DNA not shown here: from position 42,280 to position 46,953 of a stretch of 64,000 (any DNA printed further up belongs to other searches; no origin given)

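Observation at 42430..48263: Avs-like STAND NTPase with Cap4/DUF4297-type nuclease head, coupled to an unknown 486-aa partner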

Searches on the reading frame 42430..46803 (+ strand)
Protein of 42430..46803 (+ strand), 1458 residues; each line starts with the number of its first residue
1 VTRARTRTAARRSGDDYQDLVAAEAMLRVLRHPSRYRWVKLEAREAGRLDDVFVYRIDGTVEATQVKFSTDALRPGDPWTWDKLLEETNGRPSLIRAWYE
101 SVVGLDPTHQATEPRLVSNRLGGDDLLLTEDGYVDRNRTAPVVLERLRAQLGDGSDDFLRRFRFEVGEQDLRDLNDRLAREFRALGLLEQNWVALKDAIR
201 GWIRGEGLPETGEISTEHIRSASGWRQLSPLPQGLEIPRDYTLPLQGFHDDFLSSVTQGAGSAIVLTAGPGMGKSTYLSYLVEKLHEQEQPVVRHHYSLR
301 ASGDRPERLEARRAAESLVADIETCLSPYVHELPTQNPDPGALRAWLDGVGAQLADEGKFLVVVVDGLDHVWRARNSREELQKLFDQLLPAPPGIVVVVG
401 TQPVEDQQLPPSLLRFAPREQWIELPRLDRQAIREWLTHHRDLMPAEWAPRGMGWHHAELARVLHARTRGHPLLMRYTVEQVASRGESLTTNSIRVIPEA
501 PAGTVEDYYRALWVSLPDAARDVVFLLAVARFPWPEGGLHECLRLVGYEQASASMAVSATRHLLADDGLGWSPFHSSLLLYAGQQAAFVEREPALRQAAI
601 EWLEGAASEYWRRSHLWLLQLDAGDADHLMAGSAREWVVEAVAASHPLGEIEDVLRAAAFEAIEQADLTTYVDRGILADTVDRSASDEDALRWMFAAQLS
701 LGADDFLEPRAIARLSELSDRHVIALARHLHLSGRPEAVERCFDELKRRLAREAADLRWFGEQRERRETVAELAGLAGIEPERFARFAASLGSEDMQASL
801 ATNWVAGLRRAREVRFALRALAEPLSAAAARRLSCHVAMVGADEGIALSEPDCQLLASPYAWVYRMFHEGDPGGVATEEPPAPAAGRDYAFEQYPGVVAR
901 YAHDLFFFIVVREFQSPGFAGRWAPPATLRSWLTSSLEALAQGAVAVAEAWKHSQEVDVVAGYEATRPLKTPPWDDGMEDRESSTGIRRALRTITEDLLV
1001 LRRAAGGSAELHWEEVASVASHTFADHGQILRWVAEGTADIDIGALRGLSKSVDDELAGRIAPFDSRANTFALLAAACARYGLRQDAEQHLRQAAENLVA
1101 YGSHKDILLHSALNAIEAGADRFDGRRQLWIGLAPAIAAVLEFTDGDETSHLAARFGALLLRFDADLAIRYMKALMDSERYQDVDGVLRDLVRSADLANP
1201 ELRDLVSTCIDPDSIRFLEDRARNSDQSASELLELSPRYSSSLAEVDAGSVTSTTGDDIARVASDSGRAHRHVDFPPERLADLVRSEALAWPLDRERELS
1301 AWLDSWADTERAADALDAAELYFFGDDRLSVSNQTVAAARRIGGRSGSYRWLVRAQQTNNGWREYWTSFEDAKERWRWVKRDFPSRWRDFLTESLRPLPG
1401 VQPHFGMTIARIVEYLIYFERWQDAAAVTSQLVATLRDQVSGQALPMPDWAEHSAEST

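Call 7: search_protein_families(library=pfam, proteins=[window:42430-46803:+], max_evalue=1)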
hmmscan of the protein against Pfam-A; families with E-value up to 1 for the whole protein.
window:42430-46803:+ (1458 aa): 8 families
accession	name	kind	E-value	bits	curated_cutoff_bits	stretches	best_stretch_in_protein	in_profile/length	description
PF24883.2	NPHP3_N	-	2.8e-07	31.3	24.8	1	251-388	11-149/164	Nephrocystin 3, N-terminal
PF13191.12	AAA_16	-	1.2e-06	29.6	32.6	1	251-388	14-159/167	AAA ATPase domain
PF05729.18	NACHT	-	1.8e-06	28.3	26.7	1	265-439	4-162/167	NACHT domain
PF13401.12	AAA_22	-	3.7e-06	27.7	27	1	262-403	6-125/130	AAA domain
PF13245.12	AAA_19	-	0.0045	17.6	25.1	1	262-302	12-54/134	AAA domain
PF13481.12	AAA_25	-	0.025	14.6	27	1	260-374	32-158/195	AAA domain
PF07693.20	KAP_NTPase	-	0.24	11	20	0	252-292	11-52/293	KAP family P-loop domain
PF01637.24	ATPase_2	-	0.25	11.5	33.2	1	263-401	22-155/225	ATPase domain predominantly from Archaea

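Call 8: search_protein_families(library=padloc, proteins=[window:42430-46803:+], max_evalue=1)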
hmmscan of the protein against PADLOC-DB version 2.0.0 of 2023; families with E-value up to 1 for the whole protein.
window:42430-46803:+ (1458 aa): 6 families
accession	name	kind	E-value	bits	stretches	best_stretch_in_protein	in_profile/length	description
PDLC02005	SAVED3--SAVED_PDDEXK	-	3.5e-18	63.4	1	6-132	8-134/483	-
PDLC02159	Avs1b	-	6.5e-17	58.2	1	246-596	207-541/1924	-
PDLC00741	Effector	-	1e-15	55.2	1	4-132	6-139/489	Endonuclease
PDLC03848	LmuA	-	2.1e-06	26.4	1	13-203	14-201/373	-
PDLC02004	SAVED3--SAVED_PDDEXK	-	0.022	11.8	1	8-56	5-52/490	-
PDLC00752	Effector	-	0.024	11.4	1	8-69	5-66/508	Endonuclease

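Call 9: search_protein_families(library=ncbifam, proteins=[window:42430-46803:+], max_evalue=1)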
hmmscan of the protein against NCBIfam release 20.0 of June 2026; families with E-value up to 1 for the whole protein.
window:42430-46803:+ (1458 aa): 2 families
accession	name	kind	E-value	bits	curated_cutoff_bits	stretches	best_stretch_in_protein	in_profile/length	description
NF041810.1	Avs1b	equivalog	1.2e-15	55.8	1500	1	233-567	194-513/1931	AVAST type 1 anti-phage system protease Avs1b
TIGR01448.2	helicase_RecD2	equivalog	0.2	9.8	500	1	263-292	333-362/713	SF1B family DNA helicase RecD2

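Call 11: search_solved_structures(query=window:42430-46803:+, max_evalue=0.1)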
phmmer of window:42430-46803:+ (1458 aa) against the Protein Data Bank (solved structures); distinct sequences matched with E-value up to 0.1: 0.

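Call 28: search_solved_structures(query=A4, max_evalue=1, show_alignments=2)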
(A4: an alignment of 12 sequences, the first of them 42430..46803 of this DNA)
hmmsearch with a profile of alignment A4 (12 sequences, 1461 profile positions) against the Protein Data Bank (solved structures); distinct sequences matched with E-value up to 1: 0.

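Call 37: find_homologous_proteins(query=window:42430-46803:+)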
Query window:42430-46803:+ (1458 aa): 218 proteins with E <= 0.001 among 8000 candidates; the best 120 are listed.
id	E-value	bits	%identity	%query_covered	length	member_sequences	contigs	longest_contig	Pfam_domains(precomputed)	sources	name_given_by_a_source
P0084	0.0e+0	3245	100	99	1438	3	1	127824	PF24883.3,PF05729.19,PF13401.13,PF13191.13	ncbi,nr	ncbi:MAG: ATP-binding protein [Chloroflexi bacterium]|nr:ATP-binding protein [Chloroflexota bacteriu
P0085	0.0e+0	2834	86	100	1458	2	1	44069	PF24883.3,PF05729.19,PF13401.13,PF13191.13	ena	-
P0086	0.0e+0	2153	67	100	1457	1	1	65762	PF24883.3,PF05729.19,PF13401.13,PF13191.13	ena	-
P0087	0.0e+0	2069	65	99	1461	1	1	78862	PF24883.3,PF05729.19,PF13401.13,PF13191.13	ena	-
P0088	0.0e+0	2015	64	99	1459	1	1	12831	PF24883.3,PF13401.13,PF13191.13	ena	-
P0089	0.0e+0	1965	61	100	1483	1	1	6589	PF24883.3,PF05729.19,PF13401.13,PF13191.13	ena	-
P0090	0.0e+0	1934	60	100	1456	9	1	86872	PF24883.3,PF05729.19,PF13401.13,PF13191.13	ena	-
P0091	0.0e+0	1914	59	100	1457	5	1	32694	PF24883.3,PF05729.19,PF13401.13,PF13191.13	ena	-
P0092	0.0e+0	1869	60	100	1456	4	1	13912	PF24883.3,PF13401.13,PF13191.13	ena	-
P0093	0.0e+0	1847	59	100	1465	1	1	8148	PF24883.3,PF05729.19,PF13401.13,PF13191.13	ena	-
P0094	0.0e+0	1830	58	100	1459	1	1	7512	PF24883.3,PF13191.13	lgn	-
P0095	0.0e+0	1826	58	100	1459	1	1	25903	PF24883.3,PF13401.13,PF13191.13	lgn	-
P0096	0.0e+0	1824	58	100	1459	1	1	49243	PF24883.3,PF13191.13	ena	-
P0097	0.0e+0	1818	58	100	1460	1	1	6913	PF24883.3,PF13401.13,PF13191.13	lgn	-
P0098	0.0e+0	1790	56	100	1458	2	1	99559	PF24883.3,PF13401.13,PF13191.13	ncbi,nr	ncbi:MAG: ATP-binding protein [Truepera sp.]|nr:ATP-binding protein [Truepera sp.]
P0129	0.0e+0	1475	50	100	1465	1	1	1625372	PF24883.3,PF13401.13,PF14130.13,PF13191.13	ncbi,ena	-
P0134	0.0e+0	1421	48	100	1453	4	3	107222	PF24883.3,PF05729.19,PF13401.13,PF14130.13,PF13191.13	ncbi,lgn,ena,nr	ncbi:MAG: dsDNA nuclease domain-containing protein [Chloroflexota bacterium]|nr:dsDNA nuclease domai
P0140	0.0e+0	1387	48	99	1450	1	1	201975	PF24883.3,PF13401.13,PF14130.13,PF13191.13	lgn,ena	-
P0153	1.7e-217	744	32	99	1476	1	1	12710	PF24883.3,PF05729.19,PF13401.13,PF14130.13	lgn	-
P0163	2.0e-207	710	30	100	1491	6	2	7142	PF24883.3,PF05729.19,PF13401.13,PF14130.13,PF13191.13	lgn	-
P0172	1.2e-200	688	31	99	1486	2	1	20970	PF24883.3,PF05729.19,PF13401.13,PF01637.25,PF14130.13,PF13191.13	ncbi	-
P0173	9.9e-200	685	31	99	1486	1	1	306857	PF24883.3,PF05729.19,PF13401.13,PF13191.13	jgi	jgi:hypothetical protein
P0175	9.0e-199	682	29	100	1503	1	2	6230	PF24883.3,PF05729.19,PF13401.13,PF14130.13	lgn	-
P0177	2.4e-197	677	29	99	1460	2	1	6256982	PF24883.3,PF13401.13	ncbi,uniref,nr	ncbi:ATP-binding protein [Paenibacillus sp. SYP-B4298]|uniref:ATP-binding protein n=1 Tax=Paenibacil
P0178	2.3e-196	674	31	99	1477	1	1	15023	PF24883.3,PF05729.19,PF13401.13,PF13191.13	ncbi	ncbi:MAG: ATP-binding protein [Pyrinomonadaceae bacterium]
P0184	2.2e-192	661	28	99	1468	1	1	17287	PF07693.21,PF24883.3,PF05729.19,PF13401.13,PF01637.25,PF14130.13,PF13191.13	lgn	-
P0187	2.6e-187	644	30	99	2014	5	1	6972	PF24883.3,PF05729.19,PF13401.13,PF13191.13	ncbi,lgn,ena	-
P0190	1.1e-184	635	28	97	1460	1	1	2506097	PF24883.3,PF13401.13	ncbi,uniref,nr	ncbi:hypothetical protein KQ941_01825 [Paenibacillus xylanexedens]|uniref:hypothetical protein n=1 T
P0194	9.7e-180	619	31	99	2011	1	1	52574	PF24883.3,PF05729.19,PF13401.13,PF13191.13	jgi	jgi:hypothetical protein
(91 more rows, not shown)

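Call 42: find_encoding_contigs(protein=P0177, flank=8000, max_places=1)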
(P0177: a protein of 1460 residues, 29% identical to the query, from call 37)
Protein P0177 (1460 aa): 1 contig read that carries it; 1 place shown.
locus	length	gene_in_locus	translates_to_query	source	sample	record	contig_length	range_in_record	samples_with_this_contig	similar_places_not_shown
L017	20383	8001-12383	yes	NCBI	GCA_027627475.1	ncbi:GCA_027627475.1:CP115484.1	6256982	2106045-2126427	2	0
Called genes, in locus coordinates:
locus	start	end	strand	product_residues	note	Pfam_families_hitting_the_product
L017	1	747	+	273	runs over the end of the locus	PF12679:ABC2_membrane_2, PF12698:ABC2_membrane_3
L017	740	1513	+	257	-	PF00005:ABC_tran, PF13304:AAA_21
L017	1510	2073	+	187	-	PF00578:AhpC-TSA, PF08534:Redoxin, PF00085:Thioredoxin (weak), PF13905:Thioredoxin_8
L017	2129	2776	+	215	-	PF00072:Response_reg, PF00196:GerE, PF08281:Sigma70_r4_2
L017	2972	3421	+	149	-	PF00583:Acetyltransf_1, PF13673:Acetyltransf_10, PF13508:Acetyltransf_7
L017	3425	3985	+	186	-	PF04892:VanZ-LLP1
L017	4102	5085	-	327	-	PF00749:tRNA-synt_1c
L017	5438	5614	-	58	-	-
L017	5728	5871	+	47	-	-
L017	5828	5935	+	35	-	PF01695:IstB_IS21 (weak)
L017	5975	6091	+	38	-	-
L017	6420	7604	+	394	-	-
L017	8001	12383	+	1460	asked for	PF13401:AAA_22 (weak), PF24883:NPHP3_N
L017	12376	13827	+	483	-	-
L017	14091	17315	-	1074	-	PF00067:p450, PF00258:Flavodoxin_1, PF00667:FAD_binding_1, PF00175:NAD_binding_1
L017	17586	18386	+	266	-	PF13489:Methyltransf_23, PF02353:CMAS (weak), PF13847:Methyltransf_31, PF08241:Methyltransf_11, PF08242:Methyltransf_12, PF13649:Methyltransf_25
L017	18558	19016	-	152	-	-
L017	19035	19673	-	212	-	PF00882:Zn_dep_PLPC (weak)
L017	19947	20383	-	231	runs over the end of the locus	PF00753:Lactamase_B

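Call 43: find_encoding_contigs(protein=P0194, flank=8000, max_places=1)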
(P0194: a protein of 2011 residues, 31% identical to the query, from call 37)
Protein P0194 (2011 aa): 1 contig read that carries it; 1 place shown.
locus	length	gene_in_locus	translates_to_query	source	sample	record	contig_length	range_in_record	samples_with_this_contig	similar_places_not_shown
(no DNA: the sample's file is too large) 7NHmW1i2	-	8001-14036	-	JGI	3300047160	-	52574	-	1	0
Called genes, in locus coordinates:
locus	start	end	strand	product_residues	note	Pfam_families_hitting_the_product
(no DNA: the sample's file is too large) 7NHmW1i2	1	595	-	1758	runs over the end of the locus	-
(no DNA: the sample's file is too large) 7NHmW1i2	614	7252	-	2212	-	-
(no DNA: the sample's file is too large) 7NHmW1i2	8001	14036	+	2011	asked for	PF05729:NACHT, PF13191:AAA_16 (weak), PF13401:AAA_22 (weak), PF24883:NPHP3_N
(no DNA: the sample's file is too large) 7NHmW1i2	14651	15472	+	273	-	PF18865:AbiJ_NTD5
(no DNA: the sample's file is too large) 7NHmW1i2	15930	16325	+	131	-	-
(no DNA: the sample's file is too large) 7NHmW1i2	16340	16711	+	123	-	-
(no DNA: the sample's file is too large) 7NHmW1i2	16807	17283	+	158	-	-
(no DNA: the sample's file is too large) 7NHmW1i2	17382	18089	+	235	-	PF00239:Resolvase, PF07508:Recombinase (faint)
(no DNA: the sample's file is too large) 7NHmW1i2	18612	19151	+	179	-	-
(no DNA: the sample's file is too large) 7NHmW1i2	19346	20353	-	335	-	PF00089:Trypsin, PF13365:Trypsin_2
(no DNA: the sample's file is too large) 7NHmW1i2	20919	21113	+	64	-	-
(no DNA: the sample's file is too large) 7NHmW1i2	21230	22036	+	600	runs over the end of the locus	PF00069:Pkinase, PF07714:PK_Tyr_Ser-Thr, PF03109:ABC1 (faint)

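Call 66: find_encoding_contigs(protein=P0187, flank=5000, max_places=2)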
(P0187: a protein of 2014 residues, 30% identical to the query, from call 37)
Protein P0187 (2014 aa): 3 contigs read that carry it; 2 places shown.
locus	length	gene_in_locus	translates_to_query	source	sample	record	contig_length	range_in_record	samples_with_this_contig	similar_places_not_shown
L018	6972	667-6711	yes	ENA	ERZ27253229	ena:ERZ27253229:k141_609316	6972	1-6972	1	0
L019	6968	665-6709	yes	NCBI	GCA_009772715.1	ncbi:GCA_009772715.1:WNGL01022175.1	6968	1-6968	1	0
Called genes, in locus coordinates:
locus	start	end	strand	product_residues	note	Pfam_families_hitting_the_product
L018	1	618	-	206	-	?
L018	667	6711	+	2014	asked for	PF05729:NACHT (weak), PF13191:AAA_16, PF13401:AAA_22 (faint), PF24883:NPHP3_N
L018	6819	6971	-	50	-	?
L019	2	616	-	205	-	?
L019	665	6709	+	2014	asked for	PF05729:NACHT (weak), PF13191:AAA_16, PF13401:AAA_22 (faint), PF24883:NPHP3_N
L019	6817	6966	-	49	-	?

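Call 67: find_encoding_contigs(protein=P0190, flank=6000, max_places=1)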
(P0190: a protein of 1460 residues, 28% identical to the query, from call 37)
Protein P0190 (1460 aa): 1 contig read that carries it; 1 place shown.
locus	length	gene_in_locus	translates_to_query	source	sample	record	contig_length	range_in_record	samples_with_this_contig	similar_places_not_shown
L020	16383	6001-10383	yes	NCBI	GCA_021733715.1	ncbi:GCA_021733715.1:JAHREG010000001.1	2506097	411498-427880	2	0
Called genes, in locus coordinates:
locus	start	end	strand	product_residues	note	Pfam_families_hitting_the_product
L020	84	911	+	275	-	PF20016:ThsA_Macro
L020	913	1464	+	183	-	PF08937:ThsB_TIR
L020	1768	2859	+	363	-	PF13091:PLDc_2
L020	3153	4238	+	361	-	PF08808:RES (weak)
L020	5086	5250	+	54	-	-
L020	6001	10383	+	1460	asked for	PF13401:AAA_22 (faint), PF24883:NPHP3_N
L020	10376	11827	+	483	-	-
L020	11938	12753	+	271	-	-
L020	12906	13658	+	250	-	-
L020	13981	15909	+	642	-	PF13175:AAA_15, PF13304:AAA_21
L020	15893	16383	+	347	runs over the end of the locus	-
